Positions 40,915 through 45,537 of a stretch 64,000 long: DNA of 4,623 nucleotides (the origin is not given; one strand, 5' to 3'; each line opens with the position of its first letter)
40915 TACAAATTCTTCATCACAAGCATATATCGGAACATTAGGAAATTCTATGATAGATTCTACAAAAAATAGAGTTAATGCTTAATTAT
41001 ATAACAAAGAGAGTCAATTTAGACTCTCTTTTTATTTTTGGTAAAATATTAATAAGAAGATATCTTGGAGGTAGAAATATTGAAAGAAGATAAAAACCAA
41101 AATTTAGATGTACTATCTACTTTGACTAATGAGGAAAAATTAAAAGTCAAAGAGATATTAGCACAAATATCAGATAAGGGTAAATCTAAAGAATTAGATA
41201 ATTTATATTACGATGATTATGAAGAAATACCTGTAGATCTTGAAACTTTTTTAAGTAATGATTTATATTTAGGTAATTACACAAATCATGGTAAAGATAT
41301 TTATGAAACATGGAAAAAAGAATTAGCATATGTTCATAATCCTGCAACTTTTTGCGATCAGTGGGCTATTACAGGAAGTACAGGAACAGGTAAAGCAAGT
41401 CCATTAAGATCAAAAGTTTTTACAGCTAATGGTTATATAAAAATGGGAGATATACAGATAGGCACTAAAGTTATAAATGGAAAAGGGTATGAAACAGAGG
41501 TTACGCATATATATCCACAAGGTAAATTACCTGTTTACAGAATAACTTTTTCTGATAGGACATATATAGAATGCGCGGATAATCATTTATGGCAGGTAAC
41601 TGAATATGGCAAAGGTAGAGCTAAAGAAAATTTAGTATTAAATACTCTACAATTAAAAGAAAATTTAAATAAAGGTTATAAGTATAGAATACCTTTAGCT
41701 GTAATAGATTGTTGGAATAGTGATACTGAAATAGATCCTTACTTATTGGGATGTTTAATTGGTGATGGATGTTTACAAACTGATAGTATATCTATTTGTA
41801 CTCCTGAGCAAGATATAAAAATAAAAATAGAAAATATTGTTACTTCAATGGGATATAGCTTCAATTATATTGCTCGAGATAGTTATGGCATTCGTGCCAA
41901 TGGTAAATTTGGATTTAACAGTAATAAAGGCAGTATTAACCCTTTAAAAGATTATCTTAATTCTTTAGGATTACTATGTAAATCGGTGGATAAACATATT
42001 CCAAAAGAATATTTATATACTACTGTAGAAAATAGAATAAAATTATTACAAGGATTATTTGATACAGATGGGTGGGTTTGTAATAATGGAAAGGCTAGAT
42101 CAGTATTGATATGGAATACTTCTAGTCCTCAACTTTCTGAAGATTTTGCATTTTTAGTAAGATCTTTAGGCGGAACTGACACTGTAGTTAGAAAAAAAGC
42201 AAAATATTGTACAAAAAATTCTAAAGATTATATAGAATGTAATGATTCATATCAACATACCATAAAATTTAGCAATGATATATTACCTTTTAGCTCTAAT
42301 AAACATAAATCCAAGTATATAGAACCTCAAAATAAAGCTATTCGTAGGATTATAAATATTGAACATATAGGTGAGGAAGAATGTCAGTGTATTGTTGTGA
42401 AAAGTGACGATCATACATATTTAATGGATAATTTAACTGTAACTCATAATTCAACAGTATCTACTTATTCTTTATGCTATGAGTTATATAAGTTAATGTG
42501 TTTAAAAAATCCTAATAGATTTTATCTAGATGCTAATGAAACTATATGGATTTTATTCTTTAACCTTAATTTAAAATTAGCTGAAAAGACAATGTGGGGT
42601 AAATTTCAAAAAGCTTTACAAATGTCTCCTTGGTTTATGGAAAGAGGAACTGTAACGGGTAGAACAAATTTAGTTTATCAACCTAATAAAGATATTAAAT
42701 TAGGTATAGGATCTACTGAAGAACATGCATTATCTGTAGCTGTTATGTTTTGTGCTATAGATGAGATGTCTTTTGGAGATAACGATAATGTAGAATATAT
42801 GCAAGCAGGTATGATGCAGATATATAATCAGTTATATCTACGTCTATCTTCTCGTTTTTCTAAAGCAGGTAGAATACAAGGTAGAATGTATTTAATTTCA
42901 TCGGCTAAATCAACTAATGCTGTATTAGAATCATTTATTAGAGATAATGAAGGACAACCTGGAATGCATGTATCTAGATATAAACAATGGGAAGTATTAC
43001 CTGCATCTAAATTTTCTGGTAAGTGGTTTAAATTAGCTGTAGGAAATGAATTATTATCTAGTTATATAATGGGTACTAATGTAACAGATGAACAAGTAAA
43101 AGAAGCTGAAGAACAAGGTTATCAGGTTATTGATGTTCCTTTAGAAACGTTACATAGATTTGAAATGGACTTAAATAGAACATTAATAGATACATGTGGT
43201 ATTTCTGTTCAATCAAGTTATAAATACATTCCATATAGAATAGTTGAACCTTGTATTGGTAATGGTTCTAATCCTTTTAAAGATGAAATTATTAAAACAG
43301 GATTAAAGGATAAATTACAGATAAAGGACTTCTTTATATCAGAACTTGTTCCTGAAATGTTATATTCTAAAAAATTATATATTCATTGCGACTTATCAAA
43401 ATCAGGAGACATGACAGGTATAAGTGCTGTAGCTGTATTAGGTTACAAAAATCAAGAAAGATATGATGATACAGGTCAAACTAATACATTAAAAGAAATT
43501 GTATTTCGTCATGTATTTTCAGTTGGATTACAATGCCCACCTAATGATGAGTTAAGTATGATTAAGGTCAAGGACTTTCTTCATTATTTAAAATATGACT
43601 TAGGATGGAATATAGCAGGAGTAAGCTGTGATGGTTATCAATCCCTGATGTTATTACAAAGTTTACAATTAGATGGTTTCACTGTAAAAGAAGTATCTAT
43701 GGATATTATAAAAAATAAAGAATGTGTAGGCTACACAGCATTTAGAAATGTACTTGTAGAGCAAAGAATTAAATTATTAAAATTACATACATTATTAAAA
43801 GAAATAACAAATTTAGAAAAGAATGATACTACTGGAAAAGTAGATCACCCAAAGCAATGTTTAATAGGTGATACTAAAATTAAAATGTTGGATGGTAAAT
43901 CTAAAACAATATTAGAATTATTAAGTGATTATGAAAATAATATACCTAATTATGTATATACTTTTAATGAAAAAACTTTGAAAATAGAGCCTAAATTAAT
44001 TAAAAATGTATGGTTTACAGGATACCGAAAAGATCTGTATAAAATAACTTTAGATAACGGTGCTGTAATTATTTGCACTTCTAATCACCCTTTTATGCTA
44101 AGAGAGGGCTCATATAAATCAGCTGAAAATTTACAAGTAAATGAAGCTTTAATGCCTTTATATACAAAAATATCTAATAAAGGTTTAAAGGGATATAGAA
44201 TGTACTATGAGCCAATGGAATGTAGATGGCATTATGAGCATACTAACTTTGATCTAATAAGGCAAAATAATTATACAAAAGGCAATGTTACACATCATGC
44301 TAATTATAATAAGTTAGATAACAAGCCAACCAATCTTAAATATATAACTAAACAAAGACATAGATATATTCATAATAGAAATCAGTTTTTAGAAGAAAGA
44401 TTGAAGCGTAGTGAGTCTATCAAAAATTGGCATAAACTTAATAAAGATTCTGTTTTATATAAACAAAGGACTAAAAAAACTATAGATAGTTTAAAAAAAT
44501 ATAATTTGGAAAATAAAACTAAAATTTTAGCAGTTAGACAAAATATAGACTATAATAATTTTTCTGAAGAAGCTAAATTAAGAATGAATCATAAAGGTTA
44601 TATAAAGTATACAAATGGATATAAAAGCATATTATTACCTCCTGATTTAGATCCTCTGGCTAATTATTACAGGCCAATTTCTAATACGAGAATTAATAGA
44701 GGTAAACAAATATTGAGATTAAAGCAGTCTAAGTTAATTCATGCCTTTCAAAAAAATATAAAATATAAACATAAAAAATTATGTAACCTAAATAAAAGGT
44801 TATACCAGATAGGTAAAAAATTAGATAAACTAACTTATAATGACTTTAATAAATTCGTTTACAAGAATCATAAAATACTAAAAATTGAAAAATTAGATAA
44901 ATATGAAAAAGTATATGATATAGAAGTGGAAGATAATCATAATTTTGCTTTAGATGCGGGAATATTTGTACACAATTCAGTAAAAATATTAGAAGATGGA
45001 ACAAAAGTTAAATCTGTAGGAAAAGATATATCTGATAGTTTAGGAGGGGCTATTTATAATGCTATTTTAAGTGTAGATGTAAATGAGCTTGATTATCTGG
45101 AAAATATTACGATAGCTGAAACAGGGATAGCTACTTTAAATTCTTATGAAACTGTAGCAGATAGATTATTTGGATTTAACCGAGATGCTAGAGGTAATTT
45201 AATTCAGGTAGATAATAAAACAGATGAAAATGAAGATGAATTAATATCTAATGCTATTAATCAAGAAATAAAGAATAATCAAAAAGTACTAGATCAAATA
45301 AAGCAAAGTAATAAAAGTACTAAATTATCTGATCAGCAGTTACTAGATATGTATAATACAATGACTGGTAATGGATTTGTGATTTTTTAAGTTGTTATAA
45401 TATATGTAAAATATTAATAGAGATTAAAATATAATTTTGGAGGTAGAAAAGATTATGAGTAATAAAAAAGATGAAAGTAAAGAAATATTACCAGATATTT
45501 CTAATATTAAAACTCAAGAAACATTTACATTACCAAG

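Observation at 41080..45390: Terminase-like large ATPase/nuclease interrupted by two inteins, the first in the P-loop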

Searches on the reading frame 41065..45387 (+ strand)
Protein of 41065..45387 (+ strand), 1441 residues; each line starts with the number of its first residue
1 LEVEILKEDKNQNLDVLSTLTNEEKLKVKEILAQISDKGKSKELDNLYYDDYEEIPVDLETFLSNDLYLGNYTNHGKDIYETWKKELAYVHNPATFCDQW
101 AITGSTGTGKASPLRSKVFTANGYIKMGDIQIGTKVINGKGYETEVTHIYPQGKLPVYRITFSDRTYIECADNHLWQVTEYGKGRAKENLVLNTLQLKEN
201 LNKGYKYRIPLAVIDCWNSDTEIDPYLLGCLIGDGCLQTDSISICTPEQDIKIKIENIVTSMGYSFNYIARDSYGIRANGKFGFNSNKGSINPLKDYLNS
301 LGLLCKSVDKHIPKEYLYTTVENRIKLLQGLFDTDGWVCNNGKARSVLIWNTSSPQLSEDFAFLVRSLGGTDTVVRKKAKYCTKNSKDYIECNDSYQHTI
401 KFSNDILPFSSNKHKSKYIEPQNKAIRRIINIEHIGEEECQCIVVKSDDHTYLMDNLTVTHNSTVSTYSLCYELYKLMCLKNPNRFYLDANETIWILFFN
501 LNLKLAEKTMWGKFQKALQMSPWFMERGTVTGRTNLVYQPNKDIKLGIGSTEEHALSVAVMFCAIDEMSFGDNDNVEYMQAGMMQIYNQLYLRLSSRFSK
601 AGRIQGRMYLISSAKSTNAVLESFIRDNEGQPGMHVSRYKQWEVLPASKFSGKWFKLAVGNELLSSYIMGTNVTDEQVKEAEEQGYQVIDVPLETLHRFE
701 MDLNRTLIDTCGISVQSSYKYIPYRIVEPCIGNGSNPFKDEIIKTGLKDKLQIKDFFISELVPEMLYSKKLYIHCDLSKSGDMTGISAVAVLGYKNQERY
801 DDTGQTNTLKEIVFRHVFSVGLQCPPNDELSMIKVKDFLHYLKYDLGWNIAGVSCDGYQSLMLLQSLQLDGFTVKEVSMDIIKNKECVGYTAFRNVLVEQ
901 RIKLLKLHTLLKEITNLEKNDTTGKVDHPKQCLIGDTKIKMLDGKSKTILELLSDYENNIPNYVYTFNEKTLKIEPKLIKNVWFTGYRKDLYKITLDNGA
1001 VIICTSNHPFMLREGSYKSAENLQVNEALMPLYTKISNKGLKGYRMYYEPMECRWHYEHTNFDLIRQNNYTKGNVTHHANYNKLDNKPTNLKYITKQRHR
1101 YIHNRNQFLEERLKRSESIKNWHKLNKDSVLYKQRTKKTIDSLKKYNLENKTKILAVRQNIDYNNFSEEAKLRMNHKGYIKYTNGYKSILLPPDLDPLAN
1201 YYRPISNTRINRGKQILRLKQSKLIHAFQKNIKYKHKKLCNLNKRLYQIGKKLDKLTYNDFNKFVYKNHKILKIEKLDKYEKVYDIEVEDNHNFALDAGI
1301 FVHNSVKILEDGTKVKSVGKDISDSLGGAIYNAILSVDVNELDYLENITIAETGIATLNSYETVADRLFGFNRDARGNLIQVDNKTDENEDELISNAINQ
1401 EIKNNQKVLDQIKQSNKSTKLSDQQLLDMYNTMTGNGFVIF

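Call 3: search_protein_families(library=pfam, proteins=[window:41065-45387:+], max_evalue=0.01)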
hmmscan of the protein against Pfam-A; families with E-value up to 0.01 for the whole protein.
window:41065-45387:+ (1441 aa): 4 families
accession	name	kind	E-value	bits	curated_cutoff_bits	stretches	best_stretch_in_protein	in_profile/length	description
PF14890.11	Intein_splicing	-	1.4e-25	90.4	35.8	1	940-1304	2-155/155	Intein splicing domain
PF14528.11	LAGLIDADG_3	-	6.7e-06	26.7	22.5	1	325-381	4-58/82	LAGLIDADG-like domain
PF13392.12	HNH_3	-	0.0023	18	24.8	1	1074-1100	19-45/46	HNH endonuclease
PF05204.19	Hom_end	-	0.0024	18.4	21.1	0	312-388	2-76/110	Homing endonuclease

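Call 4: search_protein_families(library=phrogs, proteins=[window:41065-45387:+], max_evalue=0.001)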
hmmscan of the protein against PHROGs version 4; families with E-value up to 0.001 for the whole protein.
window:41065-45387:+ (1441 aa): 7 families
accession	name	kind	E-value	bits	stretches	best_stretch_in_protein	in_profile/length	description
phrog_19299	-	head and packaging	4.4e-39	135.5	1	101-474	22-392/702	terminase large subunit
phrog_510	-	DNA, RNA and nucleotide metabolism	2.3e-26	93.7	1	101-343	395-632/667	DNA primase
phrog_36964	-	head and packaging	3.3e-26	92.6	1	61-571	45-528/890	terminase large subunit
phrog_50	-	DNA, RNA and nucleotide metabolism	2.7e-20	74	1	97-264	73-231/570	DnaC-like helicase loader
phrog_15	-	head and packaging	3.6e-19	69.6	1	99-341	67-311/1330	terminase large subunit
phrog_28563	-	unknown function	3.9e-09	37.7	1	1269-1307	36-73/98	-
phrog_15127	-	head and packaging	0.00081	19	0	987-1030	265-307/602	head protein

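Call 75: list_cluster_members(proteins=[window:41080-45387:+, P0081, P0043])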
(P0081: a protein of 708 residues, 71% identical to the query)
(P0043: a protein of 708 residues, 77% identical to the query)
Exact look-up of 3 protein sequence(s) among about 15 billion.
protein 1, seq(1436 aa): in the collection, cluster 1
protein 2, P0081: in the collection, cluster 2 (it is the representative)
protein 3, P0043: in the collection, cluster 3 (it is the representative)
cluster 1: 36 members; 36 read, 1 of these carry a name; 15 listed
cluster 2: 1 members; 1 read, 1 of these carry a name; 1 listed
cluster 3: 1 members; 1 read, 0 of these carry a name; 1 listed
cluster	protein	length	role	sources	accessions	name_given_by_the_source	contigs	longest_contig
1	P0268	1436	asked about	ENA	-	-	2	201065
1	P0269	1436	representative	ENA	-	-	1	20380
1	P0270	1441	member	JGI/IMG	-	intein/homing endonuclease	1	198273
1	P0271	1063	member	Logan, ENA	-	-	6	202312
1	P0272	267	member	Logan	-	-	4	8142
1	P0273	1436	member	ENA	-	-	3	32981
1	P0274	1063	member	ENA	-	-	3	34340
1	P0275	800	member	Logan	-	-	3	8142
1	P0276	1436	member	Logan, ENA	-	-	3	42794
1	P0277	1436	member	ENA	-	-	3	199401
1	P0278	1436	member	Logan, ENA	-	-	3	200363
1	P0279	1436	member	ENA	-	-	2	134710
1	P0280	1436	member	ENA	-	-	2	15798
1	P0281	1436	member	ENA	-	-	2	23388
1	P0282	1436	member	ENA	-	-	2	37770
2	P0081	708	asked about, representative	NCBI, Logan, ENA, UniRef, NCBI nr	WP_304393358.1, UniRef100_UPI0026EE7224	hypothetical protein [uncultured Clostridium sp.] | hypothetical protein n=1 Tax=uncultured Clostridium sp. TaxID=59620 RepID=UPI0026EE7224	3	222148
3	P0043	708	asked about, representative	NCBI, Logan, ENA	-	-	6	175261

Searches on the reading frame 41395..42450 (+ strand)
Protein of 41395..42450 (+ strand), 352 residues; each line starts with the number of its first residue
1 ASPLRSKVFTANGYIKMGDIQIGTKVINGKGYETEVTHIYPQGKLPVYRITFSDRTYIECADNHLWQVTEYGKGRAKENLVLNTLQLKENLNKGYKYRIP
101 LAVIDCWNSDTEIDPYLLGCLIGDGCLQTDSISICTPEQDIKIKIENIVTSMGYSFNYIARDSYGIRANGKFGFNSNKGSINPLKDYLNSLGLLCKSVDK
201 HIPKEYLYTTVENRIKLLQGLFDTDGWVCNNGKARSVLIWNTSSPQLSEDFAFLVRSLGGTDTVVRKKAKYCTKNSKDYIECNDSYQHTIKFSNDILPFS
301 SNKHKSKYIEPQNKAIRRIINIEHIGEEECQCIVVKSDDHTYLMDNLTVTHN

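Call 7: search_protein_families(library=pfam, proteins=[window:41395-42450:+], max_evalue=1)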
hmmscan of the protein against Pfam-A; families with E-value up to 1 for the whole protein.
seq(352 aa): 3 families
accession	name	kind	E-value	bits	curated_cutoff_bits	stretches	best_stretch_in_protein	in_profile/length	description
PF14528.11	LAGLIDADG_3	-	3.6e-07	30.8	22.5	1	215-273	4-60/82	LAGLIDADG-like domain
PF05204.19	Hom_end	-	7.9e-05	23.2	21.1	1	202-278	2-76/110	Homing endonuclease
PF05203.21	Hom_end_hint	-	0.006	17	32.1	1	7-85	7-80/228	Hom_end-associated Hint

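Call 8: search_protein_families(library=phrogs, proteins=[window:41395-42450:+], max_evalue=0.1)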
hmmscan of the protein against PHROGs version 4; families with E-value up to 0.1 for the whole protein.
seq(352 aa): 7 families
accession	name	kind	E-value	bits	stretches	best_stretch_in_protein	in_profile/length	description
phrog_19299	-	head and packaging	7.3e-37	128.1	1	5-352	36-385/702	terminase large subunit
phrog_36964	-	head and packaging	6e-24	85.1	1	7-352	98-434/890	terminase large subunit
phrog_510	-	DNA, RNA and nucleotide metabolism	1.1e-23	84.8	1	12-233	418-632/667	DNA primase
phrog_15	-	head and packaging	2.9e-18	66.6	1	6-231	84-311/1330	terminase large subunit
phrog_50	-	DNA, RNA and nucleotide metabolism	5.5e-17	63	1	1-155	88-232/570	DnaC-like helicase loader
phrog_30356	-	DNA, RNA and nucleotide metabolism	2e-08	33.8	1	6-267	390-637/823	helicase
phrog_4645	-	DNA, RNA and nucleotide metabolism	4.7e-07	30.3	1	65-244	62-236/308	endonuclease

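Call 20: search_solved_structures(query=window:41395-42450:+, max_evalue=1, show_alignments=3)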
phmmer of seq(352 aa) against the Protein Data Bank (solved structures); distinct sequences matched with E-value up to 1: 10.
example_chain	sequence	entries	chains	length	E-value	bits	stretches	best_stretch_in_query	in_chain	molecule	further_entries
6riz_A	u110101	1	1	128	1.6e-10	43.7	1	3-72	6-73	gp41-1 intein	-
6qaz_A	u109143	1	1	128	8.4e-08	34.7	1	3-72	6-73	cyanophage-like gp41-1 intein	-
1um2_A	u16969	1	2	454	7.6e-07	31.6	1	114-352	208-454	ENDONUCLEASE PI-SCEI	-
1dfa_A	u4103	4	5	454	7.9e-07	31.6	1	114-352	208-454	PI-SCEI ENDONUCLEASE | ENDONUCLEASE PI-SCEI | PI-SCEI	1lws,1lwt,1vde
1jva_A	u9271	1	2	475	2.2e-06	30.1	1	114-351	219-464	VMA1-DERIVED HOMING ENDONUCLEASE X10SSS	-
1ef0_A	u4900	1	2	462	2.7e-06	29.8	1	114-351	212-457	PI-SCEI ENDONUCLEASE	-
9cop_A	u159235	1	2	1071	1.2e-05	27.6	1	114-352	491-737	V-type proton ATPase catalytic subunit A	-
6rix_A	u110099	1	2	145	0.013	17.7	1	7-68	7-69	Replicative DNA helicase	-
6riy_A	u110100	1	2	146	0.016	17.4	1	7-68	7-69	Replicative DNA helicase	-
6bs8_A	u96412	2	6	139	0.017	17.3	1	7-73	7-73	Replicative DNA helicase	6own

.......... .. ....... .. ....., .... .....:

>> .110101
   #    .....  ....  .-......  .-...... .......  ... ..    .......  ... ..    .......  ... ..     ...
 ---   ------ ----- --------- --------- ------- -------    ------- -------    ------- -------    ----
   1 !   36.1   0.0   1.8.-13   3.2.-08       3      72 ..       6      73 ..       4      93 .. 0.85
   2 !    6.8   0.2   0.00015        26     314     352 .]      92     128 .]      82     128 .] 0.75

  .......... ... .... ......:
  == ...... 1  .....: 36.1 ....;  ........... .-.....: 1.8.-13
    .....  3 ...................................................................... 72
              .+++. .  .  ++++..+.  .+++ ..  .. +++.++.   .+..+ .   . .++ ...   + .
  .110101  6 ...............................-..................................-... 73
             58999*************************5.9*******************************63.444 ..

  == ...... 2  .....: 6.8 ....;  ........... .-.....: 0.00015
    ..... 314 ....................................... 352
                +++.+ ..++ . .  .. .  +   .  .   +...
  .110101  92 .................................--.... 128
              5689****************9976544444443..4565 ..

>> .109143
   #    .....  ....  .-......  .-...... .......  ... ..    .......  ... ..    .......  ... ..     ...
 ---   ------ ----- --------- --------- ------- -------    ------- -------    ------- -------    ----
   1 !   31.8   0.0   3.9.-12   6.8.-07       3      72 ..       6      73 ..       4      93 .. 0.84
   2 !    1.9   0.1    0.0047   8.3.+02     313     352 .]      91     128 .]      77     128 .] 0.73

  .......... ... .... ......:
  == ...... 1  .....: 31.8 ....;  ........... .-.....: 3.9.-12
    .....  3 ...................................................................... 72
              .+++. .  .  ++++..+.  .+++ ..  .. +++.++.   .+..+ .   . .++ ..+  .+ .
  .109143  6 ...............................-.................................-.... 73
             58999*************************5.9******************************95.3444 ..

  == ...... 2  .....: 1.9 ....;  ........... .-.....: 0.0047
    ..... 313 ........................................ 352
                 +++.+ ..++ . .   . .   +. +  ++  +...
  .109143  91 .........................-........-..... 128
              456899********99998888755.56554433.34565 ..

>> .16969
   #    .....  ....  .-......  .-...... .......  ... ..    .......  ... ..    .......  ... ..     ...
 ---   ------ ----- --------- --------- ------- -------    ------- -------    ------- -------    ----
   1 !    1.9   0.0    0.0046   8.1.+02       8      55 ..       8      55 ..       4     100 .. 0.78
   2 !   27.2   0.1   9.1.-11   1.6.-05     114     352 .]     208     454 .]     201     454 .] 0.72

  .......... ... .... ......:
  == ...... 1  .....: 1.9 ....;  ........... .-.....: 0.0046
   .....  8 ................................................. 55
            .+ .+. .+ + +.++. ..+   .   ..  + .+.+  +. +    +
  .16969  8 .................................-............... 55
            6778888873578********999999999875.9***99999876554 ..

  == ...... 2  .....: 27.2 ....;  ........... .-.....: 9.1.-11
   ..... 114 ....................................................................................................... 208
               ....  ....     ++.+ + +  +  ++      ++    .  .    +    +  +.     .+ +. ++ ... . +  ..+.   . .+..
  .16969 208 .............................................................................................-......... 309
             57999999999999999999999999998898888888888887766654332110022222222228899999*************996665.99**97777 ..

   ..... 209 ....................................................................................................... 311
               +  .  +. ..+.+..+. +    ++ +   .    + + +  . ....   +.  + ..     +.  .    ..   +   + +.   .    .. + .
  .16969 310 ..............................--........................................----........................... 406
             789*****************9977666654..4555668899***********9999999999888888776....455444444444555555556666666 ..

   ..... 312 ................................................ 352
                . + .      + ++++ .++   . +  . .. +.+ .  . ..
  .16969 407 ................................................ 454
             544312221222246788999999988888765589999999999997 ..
